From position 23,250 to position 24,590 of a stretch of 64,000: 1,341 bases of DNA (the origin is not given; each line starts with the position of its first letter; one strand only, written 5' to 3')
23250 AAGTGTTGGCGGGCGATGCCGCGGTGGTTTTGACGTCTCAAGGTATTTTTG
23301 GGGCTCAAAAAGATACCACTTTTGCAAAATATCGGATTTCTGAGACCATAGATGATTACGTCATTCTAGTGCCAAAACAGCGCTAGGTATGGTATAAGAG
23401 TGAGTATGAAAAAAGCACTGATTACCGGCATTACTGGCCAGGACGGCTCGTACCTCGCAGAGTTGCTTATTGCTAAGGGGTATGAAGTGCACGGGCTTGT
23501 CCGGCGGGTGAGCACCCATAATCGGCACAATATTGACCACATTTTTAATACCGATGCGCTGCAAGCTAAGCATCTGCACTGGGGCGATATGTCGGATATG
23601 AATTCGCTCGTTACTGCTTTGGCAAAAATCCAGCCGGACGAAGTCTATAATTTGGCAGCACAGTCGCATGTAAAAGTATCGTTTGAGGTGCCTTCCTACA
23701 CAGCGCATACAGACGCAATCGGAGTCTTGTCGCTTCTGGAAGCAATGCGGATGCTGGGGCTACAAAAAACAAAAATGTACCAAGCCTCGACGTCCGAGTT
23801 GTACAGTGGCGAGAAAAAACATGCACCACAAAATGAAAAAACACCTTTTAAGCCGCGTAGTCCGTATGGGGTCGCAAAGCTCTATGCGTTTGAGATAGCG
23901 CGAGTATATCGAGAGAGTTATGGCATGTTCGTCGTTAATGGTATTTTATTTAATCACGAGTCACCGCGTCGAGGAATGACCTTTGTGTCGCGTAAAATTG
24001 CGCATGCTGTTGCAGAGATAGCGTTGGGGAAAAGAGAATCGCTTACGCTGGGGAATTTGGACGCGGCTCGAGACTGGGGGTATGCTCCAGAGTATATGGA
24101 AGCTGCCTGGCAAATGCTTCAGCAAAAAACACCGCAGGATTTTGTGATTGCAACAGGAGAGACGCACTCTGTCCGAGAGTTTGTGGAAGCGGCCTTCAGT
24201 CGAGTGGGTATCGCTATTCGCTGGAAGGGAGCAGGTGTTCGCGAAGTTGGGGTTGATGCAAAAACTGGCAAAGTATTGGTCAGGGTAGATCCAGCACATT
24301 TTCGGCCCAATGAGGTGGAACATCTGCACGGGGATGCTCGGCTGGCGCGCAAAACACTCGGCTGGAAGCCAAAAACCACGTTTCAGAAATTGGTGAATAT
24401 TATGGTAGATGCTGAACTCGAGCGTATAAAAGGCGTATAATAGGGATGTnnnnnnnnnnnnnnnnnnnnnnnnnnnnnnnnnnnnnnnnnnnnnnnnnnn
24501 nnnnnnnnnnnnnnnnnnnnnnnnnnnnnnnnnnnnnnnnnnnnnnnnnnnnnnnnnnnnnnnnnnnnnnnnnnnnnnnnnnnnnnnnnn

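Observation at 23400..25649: gmd followed by a DegT-family enzyme with His in place of the catalytic Lys: ColD-like 3-dehydratase, predicted GDP-colitose-type 3,6-dideoxyhexose route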

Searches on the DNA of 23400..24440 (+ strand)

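Call 15: search_dna_similar(query=window:23400-24440:+, collection=ecoli_genomes, mode=distant, max_rows=40, rows=spread)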
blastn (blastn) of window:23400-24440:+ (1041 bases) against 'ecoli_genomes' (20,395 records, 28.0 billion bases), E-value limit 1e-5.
Records with a match: 156; places in all: 156; records where one place covers at least 80% of the query: 0.
Genomes with a match: 156 of 5426; with a place that covers at least 80% of the query: 0. Places per genome that has any: lowest 1, median 1, highest 1. On chromosomes: 155 places; on plasmids: 1.
Best place of each record, by identity: 80-90% 21; 60-80% 135.
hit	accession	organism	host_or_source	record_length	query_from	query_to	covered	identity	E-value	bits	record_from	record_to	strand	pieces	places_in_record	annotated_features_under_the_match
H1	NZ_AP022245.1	Escherichia coli strain WP8-S18-CRE-02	-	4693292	7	758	40%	68.0%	3e-7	132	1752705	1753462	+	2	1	gmd: GDP-mannose 4,6-dehydratase | glycosyltransferase family 4 protein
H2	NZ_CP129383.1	Escherichia coli strain STEC434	Homo sapiens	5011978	367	758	38%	64.8%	8e-9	73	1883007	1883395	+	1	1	gmd: GDP-mannose 4,6-dehydratase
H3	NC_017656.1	Escherichia coli O55:H7 str. RM12579 strain RM12579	Homo sapiens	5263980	426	789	35%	66.1%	1e-11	81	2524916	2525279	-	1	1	gmd: GDP-mannose 4,6-dehydratase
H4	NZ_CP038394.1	Escherichia coli O55:H7 strain DEC5A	Homo sapiens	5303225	426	789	35%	66.1%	1e-11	81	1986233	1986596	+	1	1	gmd: GDP-mannose 4,6-dehydratase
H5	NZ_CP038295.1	Escherichia coli O55:H7 strain TB182A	Homo sapiens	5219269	426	789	35%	66.1%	1e-11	81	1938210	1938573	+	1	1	gmd: GDP-mannose 4,6-dehydratase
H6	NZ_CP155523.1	Escherichia coli strain WWCOL-315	wastewater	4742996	426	789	35%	66.1%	1e-11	81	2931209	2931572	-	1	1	gmd: GDP-mannose 4,6-dehydratase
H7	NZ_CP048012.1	Escherichia coli strain RUT3575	Homo sapiens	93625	427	758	32%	66.5%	2e-10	77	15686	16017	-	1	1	gmd: GDP-mannose 4,6-dehydratase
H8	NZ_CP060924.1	Escherichia coli strain EC14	Homo sapiens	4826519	426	607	17%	68.7%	8e-9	73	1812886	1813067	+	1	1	gmd: GDP-mannose 4,6-dehydratase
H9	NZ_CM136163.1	Escherichia coli strain PRO_A-1420-6M-A_ESBL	Homo sapiens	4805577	426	607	17%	68.7%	8e-9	73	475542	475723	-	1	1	gmd: GDP-mannose 4,6-dehydratase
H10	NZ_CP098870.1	Escherichia coli strain CUVET20-416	Canis lupus familiaris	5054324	426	607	17%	68.7%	8e-9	73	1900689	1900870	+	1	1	gmd: GDP-mannose 4,6-dehydratase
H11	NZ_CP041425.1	Escherichia coli strain STEC388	pig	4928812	7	95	9%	83.1%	2e-15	94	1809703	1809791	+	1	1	gmd: GDP-mannose 4,6-dehydratase | glycosyltransferase family 4 protein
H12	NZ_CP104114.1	Escherichia coli strain USDA-ARS-USMARC-51408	Bos taurus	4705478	7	95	9%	83.1%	2e-15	94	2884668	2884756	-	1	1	gmd: GDP-mannose 4,6-dehydratase | glycosyltransferase family 4 protein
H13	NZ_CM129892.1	Escherichia coli strain MB06022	seawater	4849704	7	95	9%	83.1%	2e-15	94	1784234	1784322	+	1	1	gmd: GDP-mannose 4,6-dehydratase | glycosyltransferase family 4 protein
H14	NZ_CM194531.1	Escherichia coli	pressure-relief and ventilation ...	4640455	7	95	9%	83.1%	2e-15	94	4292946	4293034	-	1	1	gmd: GDP-mannose 4,6-dehydratase | glycosyltransferase family 4 protein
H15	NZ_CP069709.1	Escherichia coli strain EA7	pig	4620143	6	95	9%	82.2%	8e-15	92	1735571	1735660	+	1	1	gmd: GDP-mannose 4,6-dehydratase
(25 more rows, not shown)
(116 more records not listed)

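Call 16: get_annotated_region(hit=H4, flank=8000)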
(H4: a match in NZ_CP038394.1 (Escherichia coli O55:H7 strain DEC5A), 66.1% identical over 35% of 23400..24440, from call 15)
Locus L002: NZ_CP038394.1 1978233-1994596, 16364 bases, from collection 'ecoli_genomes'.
description: Escherichia coli O55:H7 strain DEC5A chromosome, complete genome
organism: Escherichia coli O55:H7 strain DEC5A (NCBI taxid 244320)
replicon: chromosome; assembly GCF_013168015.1
host: Homo sapiens; source: missing; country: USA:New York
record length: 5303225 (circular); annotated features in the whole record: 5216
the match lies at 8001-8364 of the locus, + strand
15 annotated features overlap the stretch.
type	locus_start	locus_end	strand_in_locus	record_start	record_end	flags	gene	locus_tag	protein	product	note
CDS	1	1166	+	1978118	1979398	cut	wcaK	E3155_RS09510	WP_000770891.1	colanic acid biosynthesis pyruvyl transferase WcaK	-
CDS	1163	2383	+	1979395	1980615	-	wcaL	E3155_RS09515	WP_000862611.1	colanic acid biosynthesis glycosyltransferase WcaL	-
CDS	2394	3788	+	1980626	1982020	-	wcaM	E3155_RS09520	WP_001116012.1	colanic acid biosynthesis protein WcaM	-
CDS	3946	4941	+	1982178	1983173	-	-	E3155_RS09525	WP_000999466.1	N-acetyl-alpha-D-glucosaminyl-diphospho-ditrans,octacis-undecaprenol 4-epimerase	-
CDS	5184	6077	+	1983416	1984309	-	galF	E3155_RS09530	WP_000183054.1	UTP--glucose-1-phosphate uridylyltransferase GalF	-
CDS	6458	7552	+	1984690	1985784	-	-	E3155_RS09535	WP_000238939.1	glycosyltransferase family 4 protein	-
CDS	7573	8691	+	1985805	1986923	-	gmd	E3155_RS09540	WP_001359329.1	GDP-mannose 4,6-dehydratase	-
CDS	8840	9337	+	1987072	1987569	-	-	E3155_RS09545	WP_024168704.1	GDP-mannose mannosyl hydrolase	-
CDS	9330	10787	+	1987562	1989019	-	-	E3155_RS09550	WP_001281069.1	mannose-1-phosphate guanylyltransferase/mannose-6-phosphate isomerase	-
CDS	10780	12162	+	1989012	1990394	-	cpsG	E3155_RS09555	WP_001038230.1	colanic acid biosynthesis phosphomannomutase CpsG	-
CDS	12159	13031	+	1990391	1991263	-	-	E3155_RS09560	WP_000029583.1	alpha-1,2-fucosyltransferase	-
CDS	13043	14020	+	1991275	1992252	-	wzy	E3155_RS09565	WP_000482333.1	O55 family O-antigen polymerase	-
CDS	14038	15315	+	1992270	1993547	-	wzx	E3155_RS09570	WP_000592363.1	O55 family O-antigen flippase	-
CDS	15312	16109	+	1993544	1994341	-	-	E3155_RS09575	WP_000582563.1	glycosyltransferase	-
CDS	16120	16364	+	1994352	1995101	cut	-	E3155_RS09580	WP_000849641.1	glycosyltransferase family 2 protein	-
